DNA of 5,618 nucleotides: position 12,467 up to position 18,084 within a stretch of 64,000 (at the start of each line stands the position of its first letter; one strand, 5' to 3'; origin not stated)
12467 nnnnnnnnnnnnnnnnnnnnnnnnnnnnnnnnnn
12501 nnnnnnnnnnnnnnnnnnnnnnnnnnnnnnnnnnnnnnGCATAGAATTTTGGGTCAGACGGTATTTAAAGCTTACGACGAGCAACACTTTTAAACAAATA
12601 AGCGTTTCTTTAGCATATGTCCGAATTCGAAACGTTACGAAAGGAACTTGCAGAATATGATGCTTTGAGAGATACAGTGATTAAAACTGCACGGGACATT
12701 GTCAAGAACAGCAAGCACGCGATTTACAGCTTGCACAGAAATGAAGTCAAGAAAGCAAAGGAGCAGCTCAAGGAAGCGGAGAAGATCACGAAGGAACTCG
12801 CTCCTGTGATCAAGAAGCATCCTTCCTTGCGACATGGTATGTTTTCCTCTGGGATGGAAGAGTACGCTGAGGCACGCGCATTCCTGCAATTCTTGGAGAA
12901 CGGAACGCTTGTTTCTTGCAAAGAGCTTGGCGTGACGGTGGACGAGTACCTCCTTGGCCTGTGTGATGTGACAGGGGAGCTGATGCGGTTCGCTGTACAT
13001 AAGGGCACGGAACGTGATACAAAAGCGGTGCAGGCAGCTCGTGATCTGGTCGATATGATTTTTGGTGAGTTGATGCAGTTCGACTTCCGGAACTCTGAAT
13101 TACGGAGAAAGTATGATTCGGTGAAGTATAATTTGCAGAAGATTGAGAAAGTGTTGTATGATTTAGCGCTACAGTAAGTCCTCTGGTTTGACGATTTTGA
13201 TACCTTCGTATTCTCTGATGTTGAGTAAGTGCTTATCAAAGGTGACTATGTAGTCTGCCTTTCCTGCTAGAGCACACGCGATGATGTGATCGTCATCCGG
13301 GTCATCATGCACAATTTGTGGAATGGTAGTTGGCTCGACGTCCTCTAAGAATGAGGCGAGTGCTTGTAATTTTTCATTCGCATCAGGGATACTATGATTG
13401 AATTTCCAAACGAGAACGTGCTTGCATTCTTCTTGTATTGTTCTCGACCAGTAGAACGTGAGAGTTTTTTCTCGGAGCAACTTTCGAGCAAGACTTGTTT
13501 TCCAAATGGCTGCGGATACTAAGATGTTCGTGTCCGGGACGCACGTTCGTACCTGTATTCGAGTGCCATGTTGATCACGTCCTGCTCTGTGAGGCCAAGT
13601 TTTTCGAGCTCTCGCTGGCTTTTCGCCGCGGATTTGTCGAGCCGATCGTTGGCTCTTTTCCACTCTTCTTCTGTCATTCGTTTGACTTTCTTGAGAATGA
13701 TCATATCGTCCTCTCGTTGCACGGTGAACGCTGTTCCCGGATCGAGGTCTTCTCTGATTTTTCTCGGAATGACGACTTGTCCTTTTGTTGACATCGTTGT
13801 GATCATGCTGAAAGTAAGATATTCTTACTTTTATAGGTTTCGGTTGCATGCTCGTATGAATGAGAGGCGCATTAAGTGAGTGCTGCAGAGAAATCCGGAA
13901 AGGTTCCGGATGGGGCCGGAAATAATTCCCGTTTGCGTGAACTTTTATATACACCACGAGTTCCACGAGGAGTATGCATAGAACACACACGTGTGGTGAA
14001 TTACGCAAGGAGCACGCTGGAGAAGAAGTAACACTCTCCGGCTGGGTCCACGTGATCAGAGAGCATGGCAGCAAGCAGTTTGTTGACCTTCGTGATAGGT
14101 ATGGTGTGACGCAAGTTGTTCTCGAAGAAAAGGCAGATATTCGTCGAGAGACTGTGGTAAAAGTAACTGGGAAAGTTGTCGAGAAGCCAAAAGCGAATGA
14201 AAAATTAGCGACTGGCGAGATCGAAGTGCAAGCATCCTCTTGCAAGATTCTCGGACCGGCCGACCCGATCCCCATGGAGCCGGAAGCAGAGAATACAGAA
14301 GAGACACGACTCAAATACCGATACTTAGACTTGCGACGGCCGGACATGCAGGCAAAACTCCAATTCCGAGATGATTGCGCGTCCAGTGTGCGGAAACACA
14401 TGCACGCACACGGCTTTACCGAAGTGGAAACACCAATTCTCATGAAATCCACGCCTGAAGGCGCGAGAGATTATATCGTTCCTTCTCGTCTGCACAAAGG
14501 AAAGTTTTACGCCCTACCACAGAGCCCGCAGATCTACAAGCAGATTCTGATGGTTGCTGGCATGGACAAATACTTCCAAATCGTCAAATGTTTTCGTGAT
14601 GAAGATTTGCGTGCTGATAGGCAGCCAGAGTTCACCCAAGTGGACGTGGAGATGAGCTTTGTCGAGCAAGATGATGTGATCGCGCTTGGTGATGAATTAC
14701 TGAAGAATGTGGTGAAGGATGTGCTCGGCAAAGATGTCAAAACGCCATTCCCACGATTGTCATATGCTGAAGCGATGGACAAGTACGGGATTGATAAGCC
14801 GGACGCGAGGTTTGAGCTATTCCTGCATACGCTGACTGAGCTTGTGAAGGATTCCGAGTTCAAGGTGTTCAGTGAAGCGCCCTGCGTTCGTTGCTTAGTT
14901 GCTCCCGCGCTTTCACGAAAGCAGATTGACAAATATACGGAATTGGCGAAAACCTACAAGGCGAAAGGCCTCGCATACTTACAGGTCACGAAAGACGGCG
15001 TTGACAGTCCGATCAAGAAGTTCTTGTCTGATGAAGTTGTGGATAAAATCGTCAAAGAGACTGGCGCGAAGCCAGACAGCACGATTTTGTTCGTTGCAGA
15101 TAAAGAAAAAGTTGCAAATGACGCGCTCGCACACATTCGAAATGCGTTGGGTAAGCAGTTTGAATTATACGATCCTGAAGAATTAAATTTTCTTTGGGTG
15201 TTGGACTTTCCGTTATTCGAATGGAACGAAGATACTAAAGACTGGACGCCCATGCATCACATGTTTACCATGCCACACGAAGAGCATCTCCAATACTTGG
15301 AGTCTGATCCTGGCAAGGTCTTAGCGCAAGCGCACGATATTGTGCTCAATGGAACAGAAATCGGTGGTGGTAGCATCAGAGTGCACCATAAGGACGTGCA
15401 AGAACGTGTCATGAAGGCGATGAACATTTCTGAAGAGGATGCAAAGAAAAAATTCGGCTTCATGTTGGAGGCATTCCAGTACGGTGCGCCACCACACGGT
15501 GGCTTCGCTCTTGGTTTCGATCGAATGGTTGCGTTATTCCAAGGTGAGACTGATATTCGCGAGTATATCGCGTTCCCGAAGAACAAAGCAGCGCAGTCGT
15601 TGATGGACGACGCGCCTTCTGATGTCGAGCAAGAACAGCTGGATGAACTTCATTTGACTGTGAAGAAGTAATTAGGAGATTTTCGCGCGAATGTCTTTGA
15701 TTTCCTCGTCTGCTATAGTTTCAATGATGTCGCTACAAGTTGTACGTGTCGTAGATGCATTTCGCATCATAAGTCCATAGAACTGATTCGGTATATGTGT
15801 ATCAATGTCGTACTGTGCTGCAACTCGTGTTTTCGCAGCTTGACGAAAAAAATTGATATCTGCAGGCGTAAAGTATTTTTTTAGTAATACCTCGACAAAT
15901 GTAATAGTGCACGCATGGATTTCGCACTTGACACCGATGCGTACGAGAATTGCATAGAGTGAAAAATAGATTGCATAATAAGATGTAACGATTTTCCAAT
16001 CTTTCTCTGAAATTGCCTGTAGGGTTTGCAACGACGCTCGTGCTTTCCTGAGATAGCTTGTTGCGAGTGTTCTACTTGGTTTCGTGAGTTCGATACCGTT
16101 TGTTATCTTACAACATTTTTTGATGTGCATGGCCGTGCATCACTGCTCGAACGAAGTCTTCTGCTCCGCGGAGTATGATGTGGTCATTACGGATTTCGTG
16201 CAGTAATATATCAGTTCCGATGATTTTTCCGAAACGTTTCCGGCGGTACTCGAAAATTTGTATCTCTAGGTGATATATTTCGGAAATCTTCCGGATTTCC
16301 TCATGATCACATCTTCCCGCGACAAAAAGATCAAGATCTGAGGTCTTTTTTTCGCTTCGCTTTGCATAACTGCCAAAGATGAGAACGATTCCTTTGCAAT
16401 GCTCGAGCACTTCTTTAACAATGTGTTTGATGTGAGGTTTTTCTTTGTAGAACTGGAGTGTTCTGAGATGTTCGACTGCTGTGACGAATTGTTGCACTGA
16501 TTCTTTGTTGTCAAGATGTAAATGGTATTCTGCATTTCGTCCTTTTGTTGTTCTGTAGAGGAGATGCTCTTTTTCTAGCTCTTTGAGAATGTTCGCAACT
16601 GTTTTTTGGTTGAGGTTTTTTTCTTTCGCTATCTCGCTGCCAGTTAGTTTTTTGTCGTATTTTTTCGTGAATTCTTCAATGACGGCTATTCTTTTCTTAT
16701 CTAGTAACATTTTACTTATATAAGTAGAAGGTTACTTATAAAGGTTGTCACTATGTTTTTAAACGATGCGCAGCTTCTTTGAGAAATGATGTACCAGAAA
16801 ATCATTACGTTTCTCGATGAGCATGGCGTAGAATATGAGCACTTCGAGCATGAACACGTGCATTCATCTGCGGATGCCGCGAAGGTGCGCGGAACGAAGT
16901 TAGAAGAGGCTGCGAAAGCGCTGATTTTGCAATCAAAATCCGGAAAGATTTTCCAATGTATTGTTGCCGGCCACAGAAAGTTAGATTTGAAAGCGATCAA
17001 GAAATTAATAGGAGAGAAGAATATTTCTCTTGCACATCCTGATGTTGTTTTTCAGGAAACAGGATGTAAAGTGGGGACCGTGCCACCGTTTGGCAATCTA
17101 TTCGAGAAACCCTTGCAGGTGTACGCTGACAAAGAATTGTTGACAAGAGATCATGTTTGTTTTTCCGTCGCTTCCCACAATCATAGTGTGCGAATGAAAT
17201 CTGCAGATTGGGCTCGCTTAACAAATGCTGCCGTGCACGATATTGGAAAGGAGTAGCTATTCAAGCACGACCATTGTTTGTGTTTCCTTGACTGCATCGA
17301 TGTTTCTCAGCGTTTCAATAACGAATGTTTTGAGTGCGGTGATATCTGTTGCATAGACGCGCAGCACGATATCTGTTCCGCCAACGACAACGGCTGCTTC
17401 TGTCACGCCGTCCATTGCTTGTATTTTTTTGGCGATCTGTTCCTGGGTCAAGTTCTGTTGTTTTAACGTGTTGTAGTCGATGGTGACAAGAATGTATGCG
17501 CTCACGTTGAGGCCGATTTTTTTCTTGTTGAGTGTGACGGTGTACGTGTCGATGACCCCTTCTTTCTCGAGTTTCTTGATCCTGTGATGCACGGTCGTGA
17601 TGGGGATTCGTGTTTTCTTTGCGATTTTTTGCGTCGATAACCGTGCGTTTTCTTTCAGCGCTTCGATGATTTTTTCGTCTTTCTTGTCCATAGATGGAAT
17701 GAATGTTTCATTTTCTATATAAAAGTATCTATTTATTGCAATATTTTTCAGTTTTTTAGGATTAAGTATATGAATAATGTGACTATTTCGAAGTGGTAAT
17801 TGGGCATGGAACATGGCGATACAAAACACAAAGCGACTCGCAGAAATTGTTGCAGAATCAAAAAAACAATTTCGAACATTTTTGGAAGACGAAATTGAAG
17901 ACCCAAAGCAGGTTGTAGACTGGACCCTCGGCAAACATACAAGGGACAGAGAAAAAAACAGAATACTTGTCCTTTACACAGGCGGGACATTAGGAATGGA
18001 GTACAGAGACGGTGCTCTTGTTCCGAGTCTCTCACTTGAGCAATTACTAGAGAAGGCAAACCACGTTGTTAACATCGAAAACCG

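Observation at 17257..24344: Asparagine-themed supercluster: AsnC-type regulator, asparaginase, tRNA-Asn, asnB, orphan ORF and asnS (with aspS and ybaK just upstream)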

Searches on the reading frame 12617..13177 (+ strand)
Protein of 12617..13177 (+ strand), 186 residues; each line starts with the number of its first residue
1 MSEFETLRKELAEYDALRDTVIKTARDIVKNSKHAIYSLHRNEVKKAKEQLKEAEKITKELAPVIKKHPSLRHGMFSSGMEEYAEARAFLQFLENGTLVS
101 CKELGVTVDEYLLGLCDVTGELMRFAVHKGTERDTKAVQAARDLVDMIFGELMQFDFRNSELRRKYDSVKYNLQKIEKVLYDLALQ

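Call 88: search_protein_families(library=pfam, proteins=[window:12617-13177:+], max_evalue=0.01)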
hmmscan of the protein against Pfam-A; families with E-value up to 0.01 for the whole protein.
window:12617-13177:+ (186 aa): 1 family
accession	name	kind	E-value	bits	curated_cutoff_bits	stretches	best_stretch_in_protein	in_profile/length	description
PF01997.21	Translin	-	2.3e-32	113.1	25.9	1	17-185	2-203/205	Translin family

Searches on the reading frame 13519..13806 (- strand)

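Call 88: search_protein_families(library=pfam, proteins=[window:13519-13806:-], max_evalue=0.01)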
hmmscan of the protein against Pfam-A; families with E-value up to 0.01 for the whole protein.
window:13519-13806:- (95 aa): 1 family
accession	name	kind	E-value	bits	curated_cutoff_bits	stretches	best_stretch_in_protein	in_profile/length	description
PF04014.23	MazE_antitoxin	-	5.6e-07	29.9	24.7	1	7-43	6-45/48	Antidote-toxin recognition MazE, bacterial antitoxin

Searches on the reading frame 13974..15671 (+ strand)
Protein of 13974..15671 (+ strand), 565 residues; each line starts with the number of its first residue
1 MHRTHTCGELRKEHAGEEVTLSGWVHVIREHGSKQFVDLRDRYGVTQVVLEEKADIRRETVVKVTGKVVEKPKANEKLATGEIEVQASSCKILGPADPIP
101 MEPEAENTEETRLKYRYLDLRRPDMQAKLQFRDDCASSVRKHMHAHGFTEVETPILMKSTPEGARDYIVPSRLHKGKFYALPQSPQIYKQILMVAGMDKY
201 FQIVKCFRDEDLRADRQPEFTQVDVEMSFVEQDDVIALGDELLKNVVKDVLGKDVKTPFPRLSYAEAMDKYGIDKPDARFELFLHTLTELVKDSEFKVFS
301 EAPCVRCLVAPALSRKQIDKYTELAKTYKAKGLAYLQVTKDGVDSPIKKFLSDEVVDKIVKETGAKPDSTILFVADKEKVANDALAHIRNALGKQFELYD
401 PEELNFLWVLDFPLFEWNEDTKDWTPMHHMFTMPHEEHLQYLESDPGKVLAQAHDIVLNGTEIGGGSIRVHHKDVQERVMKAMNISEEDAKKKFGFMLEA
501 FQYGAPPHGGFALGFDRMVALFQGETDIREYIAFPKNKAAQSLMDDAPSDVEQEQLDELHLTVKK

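Call 6: search_protein_families(library=pfam, proteins=[window:13974-15671:+])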
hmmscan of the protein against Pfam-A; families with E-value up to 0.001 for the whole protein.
window:13974-15671:+ (565 aa): 4 families
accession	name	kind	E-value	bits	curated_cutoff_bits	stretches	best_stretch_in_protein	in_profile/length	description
PF00152.25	tRNA-synt_2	-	2e-120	401.9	25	1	109-538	2-308/308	tRNA synthetases class II (D, K and N)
PF02938.19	GAD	-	2.1e-22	79.6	23.4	1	304-385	10-95/95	GAD domain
PF01336.31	tRNA_anti-codon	-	9.3e-13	48.4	27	1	19-93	1-75/75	OB-fold nucleic acid binding domain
PF01409.25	tRNA-synt_2d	-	0.0005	20.1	19.8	0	199-258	104-161/246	tRNA synthetases class II core domain (F)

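Call 7: search_protein_families(library=ncbifam, proteins=[window:13974-15671:+])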
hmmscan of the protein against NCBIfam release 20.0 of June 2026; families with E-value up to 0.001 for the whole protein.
window:13974-15671:+ (565 aa): 17 families
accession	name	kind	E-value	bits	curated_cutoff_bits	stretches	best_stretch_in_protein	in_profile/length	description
NF001750.0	PRK00476.1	equivalog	1.5e-245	816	443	1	1-564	3-587/590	aspartate--tRNA ligase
TIGR00459.1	aspS_bact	equivalog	7.4e-220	731.2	373.85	1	1-564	1-584/586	aspartate--tRNA ligase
NF009460.0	PRK12820.1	equivalog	6.6e-150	500.6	1379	1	6-562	25-616/723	bifunctional aspartyl-tRNA synthetase/aspartyl/glutamyl-tRNA amidotransferase subunit C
NF003483.0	PRK05159.1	equivalog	7.7e-75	252.4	353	2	2-253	3-261/438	aspartate--tRNA(Asn) ligase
TIGR00458.1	aspS_nondisc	equivalog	2e-65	221.5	368.4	2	9-264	5-260/428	aspartate--tRNA(Asn) ligase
NF003037.0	PRK03932.1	equivalog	2.7e-47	161.8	414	2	10-253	10-265/451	asparagine--tRNA ligase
TIGR00457.1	asnS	equivalog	5.5e-45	154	342.6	2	12-257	12-270/455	asparagine--tRNA ligase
NF001756.1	PRK00484.1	subfamily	2.7e-42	145.1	468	2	11-261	46-311/488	lysine--tRNA ligase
TIGR00499.1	lysS_bact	equivalog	3.8e-40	137.9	427.6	2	8-253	45-296/496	lysine--tRNA ligase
NF002821.0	PRK02983.1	equivalog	1.3e-39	136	742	2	2-255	645-904/1102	bifunctional lysylphosphatidylglycerol synthetase/lysine--tRNA ligase LysX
NF009101.0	PRK12445.1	subfamily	7.8e-30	103.9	1026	2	18-254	67-309/505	lysine--tRNA ligase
TIGR00462.1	genX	equivalog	7.3e-21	74.9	286.9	2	130-275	2-147/304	EF-P lysine aminoacylase EpmA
NF005052.0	PRK06462.1-1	equivalog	3.8e-18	65.7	368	1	110-251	30-174/353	asparagine synthetase A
NF006828.0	PRK09350.1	equivalog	9.8e-17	61.2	264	2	127-271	14-156/325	elongation factor P--(R)-beta-lysine ligase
NF005054.0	PRK06462.1-4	equivalog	2.5e-11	43.2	309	1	111-275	7-193/318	asparagine synthetase A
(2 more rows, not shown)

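Call 83: find_related_loci(query=window:13974-15671:+, collection=genome_contigs, flank=3000)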
Query window:13974-15671:+ (565 aa) in genome_contigs; peptide patterns used: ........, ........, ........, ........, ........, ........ (x = any residue, [..] = any of these).
600 stretches matched a pattern (row limit reached: there are more); 585 encode a relative of the query (tblastn E <= 1e-3); the best 80 are kept; 80 distinct loci.
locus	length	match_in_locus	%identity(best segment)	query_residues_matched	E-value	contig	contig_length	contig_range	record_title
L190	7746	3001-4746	49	1-563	0e+0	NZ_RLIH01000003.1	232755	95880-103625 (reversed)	Anaerosphaera multitolerans strain GS7-6-2 3, whole genome shotgun sequence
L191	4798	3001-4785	50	1-563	0e+0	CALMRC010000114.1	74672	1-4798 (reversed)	MAG TPA_asm: uncultured Spirochaetes bacterium isolate SRR6284162_bin.1_CONCOCT_v1.1_MAG genome assembly, contig: ERZ795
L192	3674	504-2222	51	1-552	0e+0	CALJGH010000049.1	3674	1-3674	MAG: uncultured Nitrospinaceae bacterium isolate S2_Bin_METABAT__100_sub_1_1 genome assembly, contig: c_000000686350, wh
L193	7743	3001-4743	49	1-564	0e+0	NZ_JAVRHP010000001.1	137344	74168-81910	Autumnicola edwardsiae strain F297 1, whole genome shotgun sequence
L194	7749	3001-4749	50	1-561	0e+0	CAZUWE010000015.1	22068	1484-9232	MAG TPA_asm: uncultured Candidatus Peribacteria bacterium isolate SRP342105_co1_252 genome assembly, contig: NODE_3134_l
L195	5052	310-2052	49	1-564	0e+0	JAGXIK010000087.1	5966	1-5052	MAG: Gillisia sp. isolate LH_M84 k141_355160, whole genome shotgun sequence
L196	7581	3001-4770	51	1-565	0e+0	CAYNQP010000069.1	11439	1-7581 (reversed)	MAG TPA_asm: uncultured Pirellulales bacterium isolate binchicken_co116_407 genome assembly, contig: NODE_6270_length_11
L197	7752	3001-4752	49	1-561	0e+0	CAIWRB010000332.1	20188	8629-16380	MAG: uncultured Chloroflexi bacterium isolate LJ-3-65m_bin-0054 genome assembly, contig: bin-0054:332/470, whole genome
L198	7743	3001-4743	49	1-564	0e+0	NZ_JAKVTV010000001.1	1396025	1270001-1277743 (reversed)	Christiangramia lutea strain YJ019 spades_K_17_127_1, whole genome shotgun sequence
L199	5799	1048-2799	50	1-561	0e+0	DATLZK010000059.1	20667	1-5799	MAG TPA_asm: Anaerolineales bacterium isolate SMAG_U13296 k141_422350, whole genome shotgun sequence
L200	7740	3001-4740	49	1-563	0e+0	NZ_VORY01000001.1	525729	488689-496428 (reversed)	Gillisia hiemivivida strain IC154 NODE_1_length_525729_cov_198.217, whole genome shotgun sequence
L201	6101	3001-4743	49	1-564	0e+0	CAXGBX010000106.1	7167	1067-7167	MAG TPA_asm: uncultured Flavobacteriaceae bacterium isolate ERR598971_binner13_Refined_24 genome assembly, contig: ERZ83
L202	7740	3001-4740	49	1-563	0e+0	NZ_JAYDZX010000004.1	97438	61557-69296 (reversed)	Salinimicrobium sp. HB62 contig4, whole genome shotgun sequence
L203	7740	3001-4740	49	1-563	0e+0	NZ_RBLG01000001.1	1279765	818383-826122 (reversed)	Gillisia mitskevichiae strain DSM 19839 Ga0131140_101, whole genome shotgun sequence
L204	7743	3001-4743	49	1-564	0e+0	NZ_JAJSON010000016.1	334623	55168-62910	Christiangramia crocea strain YB25 15, whole genome shotgun sequence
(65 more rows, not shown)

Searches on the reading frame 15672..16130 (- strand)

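Call 6: search_protein_families(library=pfam, proteins=[window:15672-16130:-])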
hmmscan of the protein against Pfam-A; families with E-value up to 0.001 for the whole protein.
window:15672-16130:- (152 aa): 0 families

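Call 7: search_protein_families(library=ncbifam, proteins=[window:15672-16130:-])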
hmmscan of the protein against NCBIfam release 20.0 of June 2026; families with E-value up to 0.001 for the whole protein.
window:15672-16130:- (152 aa): 0 families

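Call 88: search_protein_families(library=pfam, proteins=[window:15672-16130:-], max_evalue=0.01)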
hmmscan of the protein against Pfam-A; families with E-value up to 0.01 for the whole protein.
window:15672-16130:- (152 aa): 2 families
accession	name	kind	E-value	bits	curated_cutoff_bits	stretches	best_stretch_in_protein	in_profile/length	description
PF05168.19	HEPN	-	0.0036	17.9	22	1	26-137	4-105/117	HEPN domain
PF02202.21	Tachykinin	-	0.0078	16.5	25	0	114-121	4-11/11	Tachykinin family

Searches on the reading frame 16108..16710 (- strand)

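Call 6: search_protein_families(library=pfam, proteins=[window:16108-16710:-])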
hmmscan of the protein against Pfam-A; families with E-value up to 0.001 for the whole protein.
window:16108-16710:- (200 aa): 7 families
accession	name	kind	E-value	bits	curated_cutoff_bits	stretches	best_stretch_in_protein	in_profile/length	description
PF18765.7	Polbeta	-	2.8e-06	27.8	26.9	1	108-140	15-49/93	Polymerase beta, Nucleotidyltransferase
PF02082.26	Rrf2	-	1.4e-05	25.7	30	1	16-96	18-100/132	Iron-dependent Transcriptional regulator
PF01909.29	NTP_transf_2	-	1.5e-05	25.7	21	1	99-150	6-47/93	Nucleotidyltransferase domain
PF03965.22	Penicillinase_R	-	4.5e-05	24.2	22.6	1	26-79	26-79/115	Penicillinase repressor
PF22600.2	MTPAP-like_central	-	0.00043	20.8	27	0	93-136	28-68/139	Poly(A) RNA polymerase, mitochondrial-like, central palm domain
PF14394.12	DUF4423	-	0.00045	20.5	30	0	8-81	23-96/165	Domain of unknown function (DUF4423)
PF01047.28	MarR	-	0.00053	20.3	24.6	1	22-56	18-52/59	MarR family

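Call 7: search_protein_families(library=ncbifam, proteins=[window:16108-16710:-])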
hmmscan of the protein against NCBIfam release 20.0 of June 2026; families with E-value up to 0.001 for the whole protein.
window:16108-16710:- (200 aa): 4 families
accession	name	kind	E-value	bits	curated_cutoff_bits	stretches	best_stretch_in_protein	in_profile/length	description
NF033788.1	HTH_metalloreg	subfamily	2e-06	27.5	55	1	2-68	8-72/77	metalloregulator ArsR/SmtB family transcription factor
TIGR02944.1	suf_reg_Xantho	equivalog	1.5e-05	25.4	110.65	1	8-81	12-85/130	SUF system Fe-S cluster assembly regulator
NF047752.1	MntA_antitoxin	equivalog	0.00041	20.2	60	1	108-136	9-36/106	type VII toxin-antitoxin system MntA family adenylyltransferase antitoxin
NF010762.0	PRK14165.1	equivalog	0.0008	18.8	279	0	8-59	11-60/224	winged helix-turn-helix domain-containing protein/riboflavin kinase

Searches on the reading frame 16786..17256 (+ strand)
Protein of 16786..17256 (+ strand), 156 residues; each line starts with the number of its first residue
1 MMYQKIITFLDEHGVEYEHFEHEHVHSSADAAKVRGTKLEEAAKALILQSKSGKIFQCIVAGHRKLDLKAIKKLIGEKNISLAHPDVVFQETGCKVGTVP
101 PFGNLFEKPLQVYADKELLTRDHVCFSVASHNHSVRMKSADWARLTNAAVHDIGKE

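Call 6: search_protein_families(library=pfam, proteins=[window:16786-17256:+])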
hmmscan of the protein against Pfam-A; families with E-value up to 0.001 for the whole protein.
window:16786-17256:+ (156 aa): 1 family
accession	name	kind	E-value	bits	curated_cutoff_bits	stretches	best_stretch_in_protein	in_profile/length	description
PF04073.20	tRNA_edit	-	5e-29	101.3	25.5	1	22-145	1-123/123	Aminoacyl-tRNA editing domain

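Call 7: search_protein_families(library=ncbifam, proteins=[window:16786-17256:+])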
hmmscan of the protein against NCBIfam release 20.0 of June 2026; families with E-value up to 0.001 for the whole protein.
window:16786-17256:+ (156 aa): 3 families
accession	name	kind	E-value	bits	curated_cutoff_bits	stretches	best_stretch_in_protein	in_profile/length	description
TIGR00011.1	YbaK_EbsC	equivalog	1.3e-19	70.5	153.25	1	7-153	4-151/152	Cys-tRNA(Pro) deacylase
NF007951.0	PRK10670.1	equivalog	7.7e-08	32.4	243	1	17-155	20-157/159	Cys-tRNA(Pro)/Cys-tRNA(Cys) deacylase YbaK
NF006625.0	PRK09194.1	equivalog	2.7e-07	29.9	558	1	17-152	249-380/559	proline--tRNA ligase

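Call 50: search_solved_structures(query=window:16786-17256:+, max_evalue=0.001)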
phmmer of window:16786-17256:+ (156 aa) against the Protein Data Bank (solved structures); distinct sequences matched with E-value up to 0.001: 11.
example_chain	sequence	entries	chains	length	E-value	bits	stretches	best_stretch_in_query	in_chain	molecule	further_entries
3op6_A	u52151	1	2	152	4.5e-13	52.9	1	3-147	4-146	Uncharacterized protein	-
1wdv_A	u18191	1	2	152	3.5e-09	40.3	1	24-154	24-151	hypothetical protein APE2540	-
5vxb_A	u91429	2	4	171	6.6e-09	39.4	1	6-141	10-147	ProXp-ala | DNA-binding protein, putative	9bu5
1vjf_A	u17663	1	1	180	7.1e-09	39.3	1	6-141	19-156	DNA-binding protein, putative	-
2cx5_A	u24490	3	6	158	6.6e-08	36.1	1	27-153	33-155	A PUTATIVE TRANS-EDITING ENZYME | Putative uncharacterized protein TTHA1699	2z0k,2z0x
1vki_A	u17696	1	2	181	1.1e-07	35.4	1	5-151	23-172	HYPOTHETICAL PROTEIN ATU3699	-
2dxa_A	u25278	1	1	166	6.8e-06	29.6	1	19-154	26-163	Protein ybaK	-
3rij_A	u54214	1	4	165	1.2e-05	28.7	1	27-153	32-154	SC_2cx5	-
1dbu_A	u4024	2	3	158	2e-05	28.1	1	17-153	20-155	cysteinyl-tRNA(Pro) deacylase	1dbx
3ri0_A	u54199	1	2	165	2.1e-05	28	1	27-153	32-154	BB_2cx5_001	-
5znj_A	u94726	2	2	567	2.8e-05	27.6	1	18-118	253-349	Proline--tRNA ligase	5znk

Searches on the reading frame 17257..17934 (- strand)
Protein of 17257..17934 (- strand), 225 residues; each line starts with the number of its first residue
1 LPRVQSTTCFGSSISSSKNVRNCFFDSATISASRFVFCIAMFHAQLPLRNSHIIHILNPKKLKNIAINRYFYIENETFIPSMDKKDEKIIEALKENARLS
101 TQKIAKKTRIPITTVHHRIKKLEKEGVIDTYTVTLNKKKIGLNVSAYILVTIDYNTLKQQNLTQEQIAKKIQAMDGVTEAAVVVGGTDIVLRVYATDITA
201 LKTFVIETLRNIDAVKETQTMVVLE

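Call 6: search_protein_families(library=pfam, proteins=[window:17257-17934:-])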
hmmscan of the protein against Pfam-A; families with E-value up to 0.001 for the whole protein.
window:17257-17934:- (225 aa): 8 families
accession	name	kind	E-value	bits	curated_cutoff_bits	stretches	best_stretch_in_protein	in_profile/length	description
PF01037.27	AsnC_trans_reg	-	1.1e-15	57.7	25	1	157-225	5-72/73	Lrp/AsnC ligand binding domain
PF13412.12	HTH_24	-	1.2e-15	57.2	21.9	1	82-128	1-47/48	Winged helix-turn-helix DNA-binding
PF13404.12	HTH_AsnC-type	-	9.4e-12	45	27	1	82-123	1-42/42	AsnC-type helix-turn-helix domain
PF12840.13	HTH_20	-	2.4e-05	24.7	27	1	89-129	9-49/51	Helix-turn-helix domain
PF08279.18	HTH_11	-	5.2e-05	23.5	25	1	87-137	3-50/55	HTH domain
PF01047.28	MarR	-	0.00029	21.1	24.6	0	90-131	9-50/59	MarR family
PF25212.1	HVO_A0114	-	0.00045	20.4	27.6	1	82-130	20-68/84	HVO_A0114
PF09339.16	HTH_IclR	-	0.00088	19.4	22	0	89-128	8-48/52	IclR helix-turn-helix domain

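Call 7: search_protein_families(library=ncbifam, proteins=[window:17257-17934:-])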
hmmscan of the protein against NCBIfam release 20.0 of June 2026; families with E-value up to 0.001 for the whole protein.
window:17257-17934:- (225 aa): 9 families
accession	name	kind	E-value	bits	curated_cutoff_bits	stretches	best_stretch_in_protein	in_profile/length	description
NF008384.0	PRK11179.1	equivalog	1.8e-21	76.6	227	1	81-224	6-143/153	transcriptional regulator AsnC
NF040947.1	trans_reg_LysM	equivalog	4.6e-20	71.8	180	1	82-224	1-133/136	HTH-type transcriptional regulator LysM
NF008370.0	PRK11169.1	equivalog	2.8e-19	69.4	233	1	81-225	11-151/164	leucine-responsive transcriptional regulator Lrp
NF053758.1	ChrTpTrnRegChrS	equivalog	3.8e-18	65.7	250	1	80-224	10-147/158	chromate efflux transcriptional regulator ChrS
NF040820.1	trans_reg_LrpA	equivalog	4.2e-14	52.7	250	1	82-225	2-138/141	HTH-type transcriptional regulator LrpA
NF041396.1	TranRegLrp_Halo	equivalog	2.4e-12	46.9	190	1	83-225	4-138/149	HTH-type transcriptional regulator Lrp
NF041395.1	TranRegLrpA1_Halo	equivalog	6.9e-12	45.5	250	1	83-221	4-135/142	HTH-type transcriptional regulator LrpA1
TIGR01884.1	cas_HTH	subfamily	0.00034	20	60.2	1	78-130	136-188/202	CRISPR-associated CARF protein Csa3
NF040707.3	Siroheme_Dcarb_AhbB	equivalog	0.00069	19.4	125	0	102-158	17-73/146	siroheme decarboxylase subunit beta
